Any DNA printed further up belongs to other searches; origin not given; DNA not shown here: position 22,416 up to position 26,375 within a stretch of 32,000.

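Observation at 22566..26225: Hanks-type Ser/Thr kinase covalently fused to a tubulin/FtsZ-superfamily-like GTPase module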

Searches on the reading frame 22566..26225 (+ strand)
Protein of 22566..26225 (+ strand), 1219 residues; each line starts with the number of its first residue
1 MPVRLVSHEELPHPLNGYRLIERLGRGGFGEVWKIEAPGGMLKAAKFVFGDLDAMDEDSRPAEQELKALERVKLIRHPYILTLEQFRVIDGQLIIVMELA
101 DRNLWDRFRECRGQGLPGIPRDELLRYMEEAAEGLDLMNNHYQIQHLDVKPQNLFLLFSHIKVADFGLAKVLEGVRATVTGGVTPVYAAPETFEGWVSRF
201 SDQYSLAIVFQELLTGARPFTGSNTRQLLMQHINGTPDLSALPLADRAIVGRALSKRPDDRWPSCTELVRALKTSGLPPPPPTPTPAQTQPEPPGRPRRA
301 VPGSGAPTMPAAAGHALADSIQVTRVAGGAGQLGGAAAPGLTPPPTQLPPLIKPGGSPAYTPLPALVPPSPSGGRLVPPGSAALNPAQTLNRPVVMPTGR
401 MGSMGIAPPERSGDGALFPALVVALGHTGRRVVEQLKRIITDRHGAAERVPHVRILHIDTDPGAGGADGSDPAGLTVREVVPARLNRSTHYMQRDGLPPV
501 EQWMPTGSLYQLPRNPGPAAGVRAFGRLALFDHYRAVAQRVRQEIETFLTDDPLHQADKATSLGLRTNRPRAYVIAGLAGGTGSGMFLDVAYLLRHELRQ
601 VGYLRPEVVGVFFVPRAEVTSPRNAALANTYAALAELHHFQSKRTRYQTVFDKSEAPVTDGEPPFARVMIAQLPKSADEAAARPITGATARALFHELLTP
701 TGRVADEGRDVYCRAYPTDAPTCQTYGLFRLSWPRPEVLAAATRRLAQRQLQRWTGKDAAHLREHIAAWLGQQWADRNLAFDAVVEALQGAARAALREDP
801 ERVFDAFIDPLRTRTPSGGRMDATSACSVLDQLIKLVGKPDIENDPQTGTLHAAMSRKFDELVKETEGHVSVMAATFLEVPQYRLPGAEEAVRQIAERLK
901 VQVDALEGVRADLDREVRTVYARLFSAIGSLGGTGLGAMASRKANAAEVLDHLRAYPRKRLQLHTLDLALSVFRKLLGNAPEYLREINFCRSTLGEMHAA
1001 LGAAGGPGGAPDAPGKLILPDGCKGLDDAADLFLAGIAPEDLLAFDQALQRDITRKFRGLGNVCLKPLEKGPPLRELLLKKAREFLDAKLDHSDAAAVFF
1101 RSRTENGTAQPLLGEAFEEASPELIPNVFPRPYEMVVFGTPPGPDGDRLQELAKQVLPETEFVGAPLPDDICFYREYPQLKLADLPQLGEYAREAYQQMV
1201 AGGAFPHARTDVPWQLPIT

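Call 3: search_protein_families(library=pfam, proteins=[window:22566-26225:+], max_evalue=1)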
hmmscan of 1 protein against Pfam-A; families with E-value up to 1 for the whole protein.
window:22566-26225:+ (1219 aa): 4 families
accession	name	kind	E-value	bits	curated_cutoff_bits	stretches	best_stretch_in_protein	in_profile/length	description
PF13809.12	Tubulin_2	-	4.3e-42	145.1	27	1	421-749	1-353/356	Tubulin like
PF00069.31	Pkinase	-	4.6e-30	105.3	31.7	1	18-235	1-212/263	Protein kinase domain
PF07714.23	PK_Tyr_Ser-Thr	-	5.8e-17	62.3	23.1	1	20-235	3-220/258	Protein tyrosine and serine/threonine kinase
PF00091.31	Tubulin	-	0.052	14.2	33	0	573-627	113-165/190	Tubulin/FtsZ family, GTPase domain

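Call 4: search_protein_families(library=ncbifam, proteins=[window:22566-26225:+], max_evalue=1)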
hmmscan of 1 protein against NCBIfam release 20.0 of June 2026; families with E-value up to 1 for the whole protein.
window:22566-26225:+ (1219 aa): 7 families
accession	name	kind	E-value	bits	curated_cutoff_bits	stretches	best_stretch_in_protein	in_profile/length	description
NF033483.0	PknB_PASTA_kin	equivalog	9.2e-24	84.4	450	1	18-280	9-273/563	Stk1 family PASTA domain-containing Ser/Thr kinase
NF047741.1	antiphage_MADS6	equivalog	7.2e-23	80.9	460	2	67-291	247-476/612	methylation-associated defense system protein kinase MAD6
NF052427.1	StpK7MSMEG_1200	equivalog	3.8e-20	71.9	900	1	14-274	5-267/601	serine/threonine protein kinase StpK7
TIGR03903.1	TOMM_kin_cyc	equivalog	2e-10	39.2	705.75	1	119-272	76-247/1267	TOMM system kinase/cyclase fusion protein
NF053615.1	SerThrKinAfsKStmc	equivalog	2.6e-07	29.7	1300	1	144-268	133-260/809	protein serine/threonine kinase AfsK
NF009651.0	PRK13184.1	equivalog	7e-05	21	839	1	144-273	134-288/932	serine/threonine-protein kinase PknD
NF043056.1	T4SS_LegK1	equivalog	0.0022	16.7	550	1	143-213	209-283/516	Dot/Icm T4SS effector kinase LegK1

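Call 5: search_protein_families(library=padloc, proteins=[window:22566-26225:+], max_evalue=1)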
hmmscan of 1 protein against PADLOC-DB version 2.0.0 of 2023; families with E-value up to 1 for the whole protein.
window:22566-26225:+ (1219 aa): 28 families (the best 25 are shown)
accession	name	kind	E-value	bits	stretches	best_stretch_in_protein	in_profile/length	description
PDLC04138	mad6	-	8.7e-43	145.1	1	7-288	42-326/659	mads_6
PDLC04053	PD-T4-6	-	6.3e-41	138.8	1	17-291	10-287/311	-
PDLC04042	PD-T4-6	-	2.3e-32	110.8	1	16-275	9-272/292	-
PDLC04047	PD-T4-6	-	2e-31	107.3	1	17-275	11-272/327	-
PDLC04054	PD-T4-6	-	2.4e-31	107.4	1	16-320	10-309/347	-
PDLC04043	PD-T4-6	-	6.3e-30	102.6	1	17-275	16-277/452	-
PDLC04039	PD-T4-6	-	4.7e-25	86.5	1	16-276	14-276/458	-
PDLC04041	PD-T4-6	-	1.1e-24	85.4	1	18-303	30-294/443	-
PDLC04061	PD-T4-6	-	1.5e-24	85.4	1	18-279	18-287/510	-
PDLC04060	PD-T4-6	-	4.7e-21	73.2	1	15-273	7-267/486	-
PDLC04048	PD-T4-6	-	3.5e-20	70.7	1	17-275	11-272/354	-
PDLC04057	PD-T4-6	-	4.9e-20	69.9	1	71-274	61-269/443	-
PDLC04050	PD-T4-6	-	1.4e-17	61.8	1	15-274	62-325/480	-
PDLC03920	MkoA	-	1.5e-17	61.2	1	16-274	8-276/1112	-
PDLC04044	PD-T4-6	-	3.9e-16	57.2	1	17-274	33-291/372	-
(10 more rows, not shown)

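Call 51: find_related_loci(query=A3, collection=genome_contigs, flank=10000)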
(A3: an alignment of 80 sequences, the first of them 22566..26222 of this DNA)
Query A3 (1219 aa) in genome_contigs; peptide patterns used: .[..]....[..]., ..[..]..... (x = any residue, [..] = any of these).
600 stretches matched a pattern (row limit reached: there are more); 535 encode a relative of the query (tblastn E <= 1e-3); the best 80 are kept; 80 distinct loci.
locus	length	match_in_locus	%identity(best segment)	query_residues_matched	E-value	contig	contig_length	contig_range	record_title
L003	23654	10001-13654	77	1-1217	0e+0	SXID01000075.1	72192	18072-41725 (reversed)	MAG: Planctomycetia bacterium isolate F1-120-MAGs040 F1-120__c209006, whole genome shotgun sequence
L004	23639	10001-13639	79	1-1217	0e+0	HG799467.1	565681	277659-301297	Gemmata sp. IIL30 genomic scaffold, scaffold00006, whole genome shotgun sequence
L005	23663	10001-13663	64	1-1217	0e+0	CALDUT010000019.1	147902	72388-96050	MAG: uncultured Gemmata sp. isolate N1_Bin_METABAT__218_1 genome assembly, contig: c_000001226661, whole genome shotgun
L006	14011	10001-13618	62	1-1218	0e+0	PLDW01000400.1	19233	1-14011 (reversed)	MAG: Gemmataceae bacterium isolate palsa_1347 73.20111000_P1S.15_contig_1523, whole genome shotgun sequence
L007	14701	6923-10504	61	1-1214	0e+0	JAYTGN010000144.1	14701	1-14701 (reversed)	MAG: Gemmataceae bacterium isolate GFS_2344 GFS_2344_143, whole genome shotgun sequence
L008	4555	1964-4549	78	1-868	0e+0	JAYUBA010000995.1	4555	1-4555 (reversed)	MAG: Frigoriglobus sp. isolate GFS_6685 GFS_6685_994, whole genome shotgun sequence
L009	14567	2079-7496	54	1-1214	0e+0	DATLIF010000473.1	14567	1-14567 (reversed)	MAG TPA_asm: Fimbriiglobus sp. isolate SMAG_U13660 k141_3333428, whole genome shotgun sequence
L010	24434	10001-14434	52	2-1218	0e+0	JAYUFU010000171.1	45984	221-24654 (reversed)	MAG: Fimbriiglobus sp. isolate GFS_7859 GFS_7859_170, whole genome shotgun sequence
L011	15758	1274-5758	51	1-1218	0e+0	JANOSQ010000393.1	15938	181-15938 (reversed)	MAG: Fimbriiglobus sp. isolate VAR_39_metabat_75_sub VAR_39_k141_583104, whole genome shotgun sequence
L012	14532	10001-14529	51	1-1214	0e+0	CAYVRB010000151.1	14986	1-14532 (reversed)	MAG TPA_asm: uncultured Alcaligenaceae bacterium isolate SRP302895_co1_344 genome assembly, contig: NODE_7650_length_149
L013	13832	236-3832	47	1-1214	0e+0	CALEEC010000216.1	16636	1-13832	MAG: uncultured Gemmataceae bacterium isolate R1_Bin_Bin_101_sub_1 genome assembly, contig: c_000001019195, whole genome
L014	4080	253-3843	49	16-1217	0e+0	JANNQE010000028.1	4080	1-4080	MAG: Planctomycetia bacterium isolate SOY_31_metabat_55 SOY_31_k141_139358, whole genome shotgun sequence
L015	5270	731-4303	42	1-1215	0e+0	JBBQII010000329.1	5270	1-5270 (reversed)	MAG: Gemmatales bacterium isolate Co_metawrap_823 Cmw_823_k141_28068921_length_5270_cov_6.0000, whole genome shotgun seq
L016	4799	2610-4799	61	2-748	0e+0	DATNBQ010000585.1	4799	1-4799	MAG TPA_asm: Urbifossiella sp. isolate SMAG_U11192 k141_887703, whole genome shotgun sequence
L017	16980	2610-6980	42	1-1218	0e+0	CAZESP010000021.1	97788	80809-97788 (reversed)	MAG TPA_asm: uncultured Alcaligenaceae bacterium isolate binchicken_co107_135 genome assembly, contig: NODE_494_length_9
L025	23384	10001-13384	37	13-1219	0e+0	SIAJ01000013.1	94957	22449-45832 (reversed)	MAG: Gemmataceae bacterium isolate Baikal-deep-G171 BACOMB-C620, whole genome shotgun sequence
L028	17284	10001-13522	34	1-1219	0e+0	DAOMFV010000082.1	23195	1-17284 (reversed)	MAG TPA_asm: Gemmatales bacterium isolate AMR_MDS_4993 NODE_697_length_23195_cov_5.866638, whole genome shotgun sequence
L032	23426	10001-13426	35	1-1219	0e+0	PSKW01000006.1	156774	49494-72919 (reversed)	MAG: Gemmataceae bacterium isolate ERB_16_1 NODE_18_length_156774_cov_8.535015, whole genome shotgun sequence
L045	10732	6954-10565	68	1-1219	0e+0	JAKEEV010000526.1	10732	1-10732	MAG: Planctomycetia bacterium isolate PMV_1_maxbin.004 PMV_1_maxbin.004.k101_411682, whole genome shotgun sequence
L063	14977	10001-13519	30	14-1219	3e-128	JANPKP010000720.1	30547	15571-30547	MAG: Gemmataceae bacterium isolate VAR_61_metabat_220 VAR_61_k141_2292775, whole genome shotgun sequence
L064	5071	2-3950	32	33-1219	8e-129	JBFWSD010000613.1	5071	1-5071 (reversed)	MAG: Gemmataceae bacterium isolate CA_2019_TPBF_221 NODE_62926_length_5071_cov_2.635518_TPBF, whole genome shotgun seque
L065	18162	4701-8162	32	13-1219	5e-132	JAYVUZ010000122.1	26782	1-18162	MAG: Fimbriiglobus sp. isolate GL75_UP_concoct_210 GL75_UP_concoct_210_121, whole genome shotgun sequence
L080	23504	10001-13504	29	15-1214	2e-109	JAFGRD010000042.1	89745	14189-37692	MAG: Pirellulales bacterium isolate Zod_Metabat.813 k87_2835279, whole genome shotgun sequence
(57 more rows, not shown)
